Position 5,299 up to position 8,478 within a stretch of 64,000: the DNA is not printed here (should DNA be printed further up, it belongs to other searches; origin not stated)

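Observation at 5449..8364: Orphan ~970-aa protein with a PLD-superfamily-like HxR...SxN motif (MIT_C-like) and no recognisable partners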

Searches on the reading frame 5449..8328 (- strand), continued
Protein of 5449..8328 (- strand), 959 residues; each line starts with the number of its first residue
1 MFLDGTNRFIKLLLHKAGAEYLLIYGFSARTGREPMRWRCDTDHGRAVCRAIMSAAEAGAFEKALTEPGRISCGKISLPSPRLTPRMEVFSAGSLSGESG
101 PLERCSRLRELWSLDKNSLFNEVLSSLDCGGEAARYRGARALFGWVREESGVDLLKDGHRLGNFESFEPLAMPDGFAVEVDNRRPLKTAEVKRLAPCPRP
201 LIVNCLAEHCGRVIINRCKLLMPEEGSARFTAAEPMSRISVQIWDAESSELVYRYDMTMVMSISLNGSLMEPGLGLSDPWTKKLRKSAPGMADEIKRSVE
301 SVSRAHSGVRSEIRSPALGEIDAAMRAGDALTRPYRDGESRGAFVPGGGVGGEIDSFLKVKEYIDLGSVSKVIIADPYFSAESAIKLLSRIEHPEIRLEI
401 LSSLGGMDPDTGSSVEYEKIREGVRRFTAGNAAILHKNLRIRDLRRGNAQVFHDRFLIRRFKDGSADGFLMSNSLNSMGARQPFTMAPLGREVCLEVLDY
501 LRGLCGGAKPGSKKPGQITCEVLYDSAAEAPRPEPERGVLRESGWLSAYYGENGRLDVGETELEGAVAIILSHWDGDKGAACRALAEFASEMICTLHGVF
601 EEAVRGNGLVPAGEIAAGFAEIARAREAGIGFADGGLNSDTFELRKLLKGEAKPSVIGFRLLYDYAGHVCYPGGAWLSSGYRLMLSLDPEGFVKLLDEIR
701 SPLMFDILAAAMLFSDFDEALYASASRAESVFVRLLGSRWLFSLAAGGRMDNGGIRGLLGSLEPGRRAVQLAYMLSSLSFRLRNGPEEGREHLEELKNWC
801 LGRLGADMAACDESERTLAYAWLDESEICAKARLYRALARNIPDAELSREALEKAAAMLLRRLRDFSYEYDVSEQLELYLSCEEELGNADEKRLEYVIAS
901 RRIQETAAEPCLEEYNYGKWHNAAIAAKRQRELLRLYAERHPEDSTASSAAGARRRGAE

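Call 32: fold_search(model_id=the predicted structure, library=pdb)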
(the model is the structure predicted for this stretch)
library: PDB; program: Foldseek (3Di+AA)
matches with E <= 10: 1485; with E <= 0.001: 1
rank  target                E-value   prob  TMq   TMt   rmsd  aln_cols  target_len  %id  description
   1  9npd_B                8.9e-04  0.91  0.10  0.12  25.0       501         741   10  Crystal structure of the inactive conformation of a glycoside hydrolase (CapGH2b - E553Q Mutant) from the GH2 family i (released 2025-11-12)
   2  9npd_C                1.4e-03  0.84  0.09  0.11  25.2       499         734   10  Crystal structure of the inactive conformation of a glycoside hydrolase (CapGH2b - E553Q Mutant) from the GH2 family i (released 2025-11-12)
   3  9uuh_A                1.5e-03  1.00  0.11  0.16  19.5       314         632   15  binary complex of ATP-bound polyphosphate kinase 1 (PPK1) (released 2026-03-04)
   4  9npd_A                2.2e-03  0.75  0.10  0.12  23.1       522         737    8  Crystal structure of the inactive conformation of a glycoside hydrolase (CapGH2b - E553Q Mutant) from the GH2 family i (released 2025-11-12)
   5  1xdo_A                2.4e-03  1.00  0.12  0.16  19.9       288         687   14  Crystal Structure of Escherichia coli Polyphosphate Kinase (released 2005-06-21)
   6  7rdr_A                2.5e-03  0.95  0.12  0.19  16.3       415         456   15  Circular tandem repeat protein with novel repeat topology and enhanced subunit contact surfaces (released 2021-09-01)
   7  9npn_B                2.6e-03  0.90  0.10  0.12  24.7       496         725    9  Crystal structure of the inactive conformation of a glycoside hydrolase (CapGH2b - E465A Mutant) from the GH2 family i (released 2025-11-12)
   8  9np9                  2.9e-03  0.69  0.10  0.12  22.9       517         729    8  Crystal structure of the inactive conformation of a glycoside hydrolase (CapGH2b - E553Q Mutant) from the GH2 family in  (released 2025-11-12)
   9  9npl_F                3.0e-03  0.99  0.10  0.13  16.0       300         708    9  Crystal structure of the inactive conformation of a glycoside hydrolase (CapGH2b - E553Q Mutant) from the GH2 family i (released 2025-11-12)
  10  9npe_E                3.0e-03  0.95  0.09  0.11  16.4       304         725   10  Crystal structure of the inactive conformation of a glycoside hydrolase (CapGH2b) from the GH2 family in the space gro (released 2025-11-12)
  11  9npl_C                3.0e-03  0.80  0.10  0.12  24.6       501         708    9  Crystal structure of the inactive conformation of a glycoside hydrolase (CapGH2b - E553Q Mutant) from the GH2 family i (released 2025-11-12)
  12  9npn_C                3.3e-03  0.82  0.10  0.12  23.1       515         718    8  Crystal structure of the inactive conformation of a glycoside hydrolase (CapGH2b - E465A Mutant) from the GH2 family i (released 2025-11-12)
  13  9npb                  3.4e-03  0.99  0.10  0.12  15.9       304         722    9  Crystal structure of the inactive conformation of a glycoside hydrolase (CapGH2b) from the GH2 family in the space group (released 2025-11-12)
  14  9npf_D                3.6e-03  0.72  0.09  0.11  24.9       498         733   10  Crystal structure of the inactive conformation of a glycoside hydrolase (CapGH2b) from the GH2 family in the space gro (released 2025-11-12)
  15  9npe_F                3.9e-03  0.72  0.09  0.11  25.4       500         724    9  Crystal structure of the inactive conformation of a glycoside hydrolase (CapGH2b) from the GH2 family in the space gro (released 2025-11-12)
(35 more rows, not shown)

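Call 40: find_related_loci(query=A1, collection=genome_contigs, flank=10000)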
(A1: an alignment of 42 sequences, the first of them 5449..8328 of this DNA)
Query A1 (959 aa) in genome_contigs; peptide patterns used: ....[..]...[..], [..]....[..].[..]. (x = any residue, [..] = any of these).
183 stretches matched a pattern; 15 encode a relative of the query (tblastn E <= 1e-3); 15 distinct loci.
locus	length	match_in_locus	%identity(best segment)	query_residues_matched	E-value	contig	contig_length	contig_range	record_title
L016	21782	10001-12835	53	3-951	0e+0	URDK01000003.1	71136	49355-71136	uncultured Clostridiales bacterium isolate UMGS893 genome assembly, contig: NODE_105_length_71136_cov_5.377527, whole ge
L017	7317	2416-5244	39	3-942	0e+0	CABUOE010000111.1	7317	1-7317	MAG TPA_asm: uncultured Clostridiales bacterium isolate MGYG-HGUT-04184 genome assembly, contig: GUT_GENOME258823_111, w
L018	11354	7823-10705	35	7-959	0e+0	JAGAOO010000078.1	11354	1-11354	MAG: Lachnospiraceae bacterium isolate RGIG8631 Water_deer_Cecum.Co__c1339579, whole genome shotgun sequence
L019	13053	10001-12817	34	7-942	8e-167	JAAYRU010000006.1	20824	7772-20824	MAG: Christensenellaceae bacterium isolate AS23ysBPME_237 13786_AS23, whole genome shotgun sequence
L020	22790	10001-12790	34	3-943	5e-161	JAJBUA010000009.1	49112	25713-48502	MAG: Clostridiales bacterium isolate U_126911 U_126911=NODE_66_length_49112_cov_12.588703, whole genome shotgun sequence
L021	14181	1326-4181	32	3-947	4e-161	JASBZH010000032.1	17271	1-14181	MAG: Peptoniphilus sp. isolate bin-124 c_000000003808, whole genome shotgun sequence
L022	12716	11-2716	31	45-943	2e-149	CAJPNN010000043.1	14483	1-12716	MAG: Firmicutes bacterium isolate SRR9217393-mag-bin.11 genome assembly, contig: SRR9217393-mag-bin.11_519, whole genome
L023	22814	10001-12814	35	3-948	8e-149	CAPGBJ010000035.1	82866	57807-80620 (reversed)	MAG TPA_asm: uncultured Oscillospiraceae bacterium isolate MGBC162102 genome assembly, contig: MGBC162102.35, whole geno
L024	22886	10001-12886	30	9-949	7e-125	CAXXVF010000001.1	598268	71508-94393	MAG: uncultured Sporobacter sp. isolate ca5204d9-94c0-4825-86f6-93d50082d7c2 genome assembly, contig: contig_1, whole ge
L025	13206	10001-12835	30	9-937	4e-113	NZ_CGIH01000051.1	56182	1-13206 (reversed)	Syntrophomonas zehnderi OL-4, whole genome shotgun sequence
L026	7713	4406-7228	29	9-937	4e-108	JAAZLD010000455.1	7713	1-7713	MAG: Desulfitobacterium sp. isolate AS23ysBPME_164 295726_AS23, whole genome shotgun sequence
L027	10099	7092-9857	34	3-943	2e-158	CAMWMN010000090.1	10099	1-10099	MAG TPA_asm: uncultured Clostridia bacterium isolate SRR14411333_bin.6_metawrap_v1.3_MAG genome assembly, contig: NODE.5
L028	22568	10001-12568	30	9-851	2e-101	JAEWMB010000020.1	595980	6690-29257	MAG: Bacillota bacterium isolate OH_PDB_117 k127_1579514, whole genome shotgun sequence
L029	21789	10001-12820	25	7-942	1e-71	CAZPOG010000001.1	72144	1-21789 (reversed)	MAG TPA_asm: uncultured Ruminococcus sp. isolate SRP278969_co2_684 genome assembly, contig: NODE_159_length_72144_cov_50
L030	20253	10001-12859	22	5-927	2e-65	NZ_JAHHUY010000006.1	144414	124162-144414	Clostridium tyrobutyricum strain FAM25158=Cl_52 NODE_6_length_144414_cov_217.248347, whole genome shotgun sequence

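Call 46: search_protein_families(library=pfam, alignment_id=A1, max_evalue=10)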
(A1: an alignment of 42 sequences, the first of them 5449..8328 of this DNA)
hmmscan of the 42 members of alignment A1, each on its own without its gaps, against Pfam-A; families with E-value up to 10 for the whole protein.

A. member 1, window:5449-8328:- (959 aa): 0 families

B. families by the number of members that match (of 42 scanned): 31 families (the first 25 are shown)
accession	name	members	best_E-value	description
PF03646.20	FlaG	8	0.0055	FlaG protein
PF13091.12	PLDc_2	4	0.0093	PLD-like domain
PF14526.11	Cass2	3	0.0083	Integron-associated effector binding protein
PF03705.20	CheR_N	2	0.065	CheR methyltransferase, all-alpha domain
PF11494.13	Ta0938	1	0.0075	Ta0938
PF20886.2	PWP3A-B_C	1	0.009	PWWP domain-containing DNA repair factor 3A/B, C-terminal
PF22215.1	MLKL_N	1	0.05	Mixed lineage kinase domain-like N-terminal domain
PF12452.13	DUF3685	1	0.067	Protein of unknown function (DUF3685)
PF00533.33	BRCT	1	0.085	BRCA1 C Terminus (BRCT) domain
PF06608.16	CFAP68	1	0.09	Cilia- and flagella-associated protein 68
PF24033.1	DUF7342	1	0.11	Family of unknown function (DUF7342)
PF20554.3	DUF6766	1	0.11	Domain of unknown function (DUF6766)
PF12993.12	DUF3877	1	0.11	Domain of unknown function, E. rectale Gene description (DUF3877)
PF23577.1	LysM_RLK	1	0.13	LysM domain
PF06628.17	Catalase-rel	1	0.14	Catalase-related immune-responsive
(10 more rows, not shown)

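Call 47: search_protein_representatives(alignment_id=A1)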
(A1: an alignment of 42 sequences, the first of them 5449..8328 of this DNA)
Query: 42 sequences, 964 profile positions. Proteins with E-value up to 0.001 (for the whole library): 642; up to 1e-10: 468; up to 1e-30: 164. The best 150 are listed.
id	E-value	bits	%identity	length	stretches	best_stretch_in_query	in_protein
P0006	0.0e+00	1410.1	-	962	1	1-961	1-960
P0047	0.0e+00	1371.9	-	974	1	1-962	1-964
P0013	0.0e+00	1361.2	-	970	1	1-961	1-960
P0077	0.0e+00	1212.1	-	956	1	1-962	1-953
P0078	0.0e+00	1205.6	-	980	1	3-962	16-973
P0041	0.0e+00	1195.6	-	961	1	1-962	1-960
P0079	0.0e+00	1185.3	-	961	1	1-958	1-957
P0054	0.0e+00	1174.9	-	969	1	1-961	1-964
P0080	0.0e+00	1174.8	-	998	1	4-960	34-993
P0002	0.0e+00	1143.7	-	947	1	1-945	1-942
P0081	0.0e+00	1119.8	-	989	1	4-963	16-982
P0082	0.0e+00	1118.6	-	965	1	4-961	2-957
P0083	0.0e+00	1087.4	-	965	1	4-962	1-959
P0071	0.0e+00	1080.9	-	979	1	1-957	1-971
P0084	0.0e+00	1069.2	-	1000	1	1-963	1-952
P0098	2.7e-181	621.4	-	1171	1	4-938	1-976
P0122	3.3e-69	250.4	-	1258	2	16-517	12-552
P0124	3.2e-67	243.9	-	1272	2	3-591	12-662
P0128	6.7e-63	229.6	-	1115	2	15-541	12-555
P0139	1.8e-52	195.0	-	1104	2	18-503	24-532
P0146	9.3e-48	179.4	-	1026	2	15-548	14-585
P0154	4.0e-44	167.4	-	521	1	137-511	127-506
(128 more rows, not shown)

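Call 50: search_protein_families(library=ncbifam, alignment_id=A3, max_evalue=1e-10)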
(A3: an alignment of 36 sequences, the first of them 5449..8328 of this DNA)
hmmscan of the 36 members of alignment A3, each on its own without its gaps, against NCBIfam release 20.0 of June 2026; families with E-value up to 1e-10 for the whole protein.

A. member 1, window:5449-8328:- (959 aa): 2 families
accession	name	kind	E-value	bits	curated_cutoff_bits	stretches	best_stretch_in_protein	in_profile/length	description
NF040699.1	VPA1262_fam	subfamily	1.2e-69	235.2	325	1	20-536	16-580/1026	VPA1262 family protein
NF040700.1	VPA1262_N_dom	domain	8.7e-60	202.8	80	1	118-504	89-475/478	VPA1262 family N-terminal domain-containing protein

B. families by the number of members that match (of 36 scanned): 2 families
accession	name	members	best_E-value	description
NF040699.1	VPA1262_fam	36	1.1e-273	VPA1262 family protein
NF040700.1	VPA1262_N_dom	36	1.1e-119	VPA1262 family N-terminal domain-containing protein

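Call 55: search_protein_families(library=ncbifam, proteins=[L015:8197-11604:+, P0122, P0124, P0128, P0139, P0146, P0016, P0098, P0154], max_evalue=0.00001)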
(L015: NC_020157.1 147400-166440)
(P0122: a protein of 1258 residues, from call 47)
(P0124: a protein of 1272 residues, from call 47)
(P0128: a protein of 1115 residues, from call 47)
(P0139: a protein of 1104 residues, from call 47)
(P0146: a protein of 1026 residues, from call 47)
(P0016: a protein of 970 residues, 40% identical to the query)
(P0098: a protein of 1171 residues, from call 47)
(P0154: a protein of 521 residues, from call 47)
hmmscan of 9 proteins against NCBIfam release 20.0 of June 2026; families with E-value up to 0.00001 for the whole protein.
L015:8197-11604:+ (1135 aa): 2 families
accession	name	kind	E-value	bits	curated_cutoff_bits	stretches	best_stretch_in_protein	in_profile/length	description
NF040699.1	VPA1262_fam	subfamily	1.1e-273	910.8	325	1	37-1120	1-1024/1026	VPA1262 family protein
NF040700.1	VPA1262_N_dom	domain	1.1e-119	400.3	80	1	89-606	2-477/478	VPA1262 family N-terminal domain-containing protein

P0122 (1258 aa): 2 families
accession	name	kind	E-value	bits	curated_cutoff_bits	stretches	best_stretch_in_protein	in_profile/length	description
NF040699.1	VPA1262_fam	subfamily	3.9e-73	246.8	325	1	14-565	15-572/1026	VPA1262 family protein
NF040700.1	VPA1262_N_dom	domain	4.3e-62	210.4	80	1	60-543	10-477/478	VPA1262 family N-terminal domain-containing protein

P0124 (1272 aa): 2 families
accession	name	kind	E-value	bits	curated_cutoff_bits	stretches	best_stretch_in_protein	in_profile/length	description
NF040699.1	VPA1262_fam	subfamily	2.3e-79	267.4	325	1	27-552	16-568/1026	VPA1262 family protein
NF040700.1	VPA1262_N_dom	domain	1e-67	229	80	1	97-534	55-477/478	VPA1262 family N-terminal domain-containing protein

P0128 (1115 aa): 2 families
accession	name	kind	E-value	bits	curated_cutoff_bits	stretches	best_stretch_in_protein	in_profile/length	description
NF040699.1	VPA1262_fam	subfamily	9.6e-156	520.3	325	1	9-960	7-955/1026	VPA1262 family protein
NF040700.1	VPA1262_N_dom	domain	3.3e-82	276.7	80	1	86-521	57-476/478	VPA1262 family N-terminal domain-containing protein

P0139 (1104 aa): 2 families
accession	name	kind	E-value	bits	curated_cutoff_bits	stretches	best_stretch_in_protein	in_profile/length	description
NF040699.1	VPA1262_fam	subfamily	9.1e-58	195.9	325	1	28-865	19-884/1026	VPA1262 family protein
NF040700.1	VPA1262_N_dom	domain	9.7e-52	176.3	80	1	145-532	101-476/478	VPA1262 family N-terminal domain-containing protein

P0146 (1026 aa): 2 families
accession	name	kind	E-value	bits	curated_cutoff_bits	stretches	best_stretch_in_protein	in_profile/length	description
NF040699.1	VPA1262_fam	subfamily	3.2e-61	207.4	325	1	95-542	110-553/1026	VPA1262 family protein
NF040700.1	VPA1262_N_dom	domain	9.2e-60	202.7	80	1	50-527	2-467/478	VPA1262 family N-terminal domain-containing protein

P0016 (970 aa): 2 families
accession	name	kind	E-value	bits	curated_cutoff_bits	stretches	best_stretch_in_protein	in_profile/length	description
NF040699.1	VPA1262_fam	subfamily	6.7e-151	504.2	325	1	15-931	9-1025/1026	VPA1262 family protein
NF040700.1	VPA1262_N_dom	domain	1.2e-83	281.4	80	1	56-501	30-476/478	VPA1262 family N-terminal domain-containing protein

P0098 (1171 aa): 2 families
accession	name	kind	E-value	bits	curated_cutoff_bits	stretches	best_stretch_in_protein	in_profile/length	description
NF040699.1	VPA1262_fam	subfamily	4.6e-94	316.1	325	1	13-971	13-1026/1026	VPA1262 family protein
NF040700.1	VPA1262_N_dom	domain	2.3e-66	224.5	80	1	44-509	2-477/478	VPA1262 family N-terminal domain-containing protein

P0154 (521 aa): 2 families
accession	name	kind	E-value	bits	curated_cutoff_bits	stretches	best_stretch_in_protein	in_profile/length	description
NF040700.1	VPA1262_N_dom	domain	5.3e-64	216.7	80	1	126-497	106-475/478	VPA1262 family N-terminal domain-containing protein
NF040699.1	VPA1262_fam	subfamily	1.3e-52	178.8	325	1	128-512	160-560/1026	VPA1262 family protein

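Call 60: search_protein_families(library=padloc, alignment_id=A4, max_evalue=0.00001)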
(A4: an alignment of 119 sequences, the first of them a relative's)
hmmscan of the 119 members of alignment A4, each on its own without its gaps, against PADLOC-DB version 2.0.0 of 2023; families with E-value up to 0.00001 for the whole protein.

A. member 1, L003:3838-4185:+ (115 aa): 0 families

B. families by the number of members that match (of 119 scanned): 214 families (the first 25 are shown)
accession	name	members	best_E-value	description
PDLC02707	PbeA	4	4.9e-38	PbeA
PDLC02704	PbeA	4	4e-30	PbeA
PDLC03659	mREase_IV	3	2.9e-225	Type IV methyl-directed restriction enzyme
PDLC03658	mREase_IV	3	1.7e-92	Type IV methyl-directed restriction enzyme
PDLC02706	PbeA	3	2.6e-18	PbeA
PDLC03928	PsyrT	3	1.1e-06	-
PDLC05001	PDC-S34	2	1.1e-197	-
PDLC05002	PDC-S34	2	1.3e-126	-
PDLC05000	PDC-S34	2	1.8e-93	-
PDLC04899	PDC-S07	2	1.2e-44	-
PDLC04135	mad3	2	7.9e-29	mads_3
PDLC03047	REase_I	2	7.3e-17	Type I restriction enzyme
PDLC02703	PbeA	2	1.6e-15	PbeA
PDLC02705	PbeA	2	2e-11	PbeA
PDLC03829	ZacB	2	8.5e-07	-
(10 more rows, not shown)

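Call 61: search_protein_families(library=pfam, alignment_id=A4, max_evalue=0.00001)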
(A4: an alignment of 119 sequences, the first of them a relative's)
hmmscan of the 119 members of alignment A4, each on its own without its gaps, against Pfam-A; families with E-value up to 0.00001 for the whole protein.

A. member 1, L003:3838-4185:+ (115 aa): 1 family
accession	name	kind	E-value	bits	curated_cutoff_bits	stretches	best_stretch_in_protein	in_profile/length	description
PF06486.16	DUF1093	-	8.6e-19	68.4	26.3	1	31-101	5-79/81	Protein of unknown function (DUF1093)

B. families by the number of members that match (of 119 scanned): 137 families (the first 25 are shown)
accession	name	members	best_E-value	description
PF04851.21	ResIII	4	4.2e-36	Type III restriction enzyme, res subunit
PF00270.35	DEAD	4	5.9e-09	DEAD/DEAH box helicase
PF00271.37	Helicase_C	3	2.6e-25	Helicase conserved C-terminal domain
PF11907.13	DUF3427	3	8e-25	Domain of unknown function (DUF3427)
PF18766.7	SWI2_SNF2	2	6.1e-79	SWI2/SNF2 ATPase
PF11193.13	DUF2812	2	5.5e-32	Protein of unknown function (DUF2812)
PF00005.33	ABC_tran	2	2e-28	ABC transporter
PF14815.12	NUDIX_4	2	3.1e-25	NUDIX domain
PF00293.34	NUDIX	2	4.2e-18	NUDIX domain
PF01243.27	PNPOx_N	2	2.3e-12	Pyridoxamine 5'-phosphate oxidase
PF00037.32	Fer4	2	4.3e-12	4Fe-4S binding domain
PF13091.12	PLDc_2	2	7.9e-12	PLD-like domain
PF12838.12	Fer4_7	2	4.8e-11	4Fe-4S dicluster domain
PF14697.11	Fer4_21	2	2.2e-09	4Fe-4S dicluster domain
PF13237.11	Fer4_10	2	6.9e-09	4Fe-4S dicluster domain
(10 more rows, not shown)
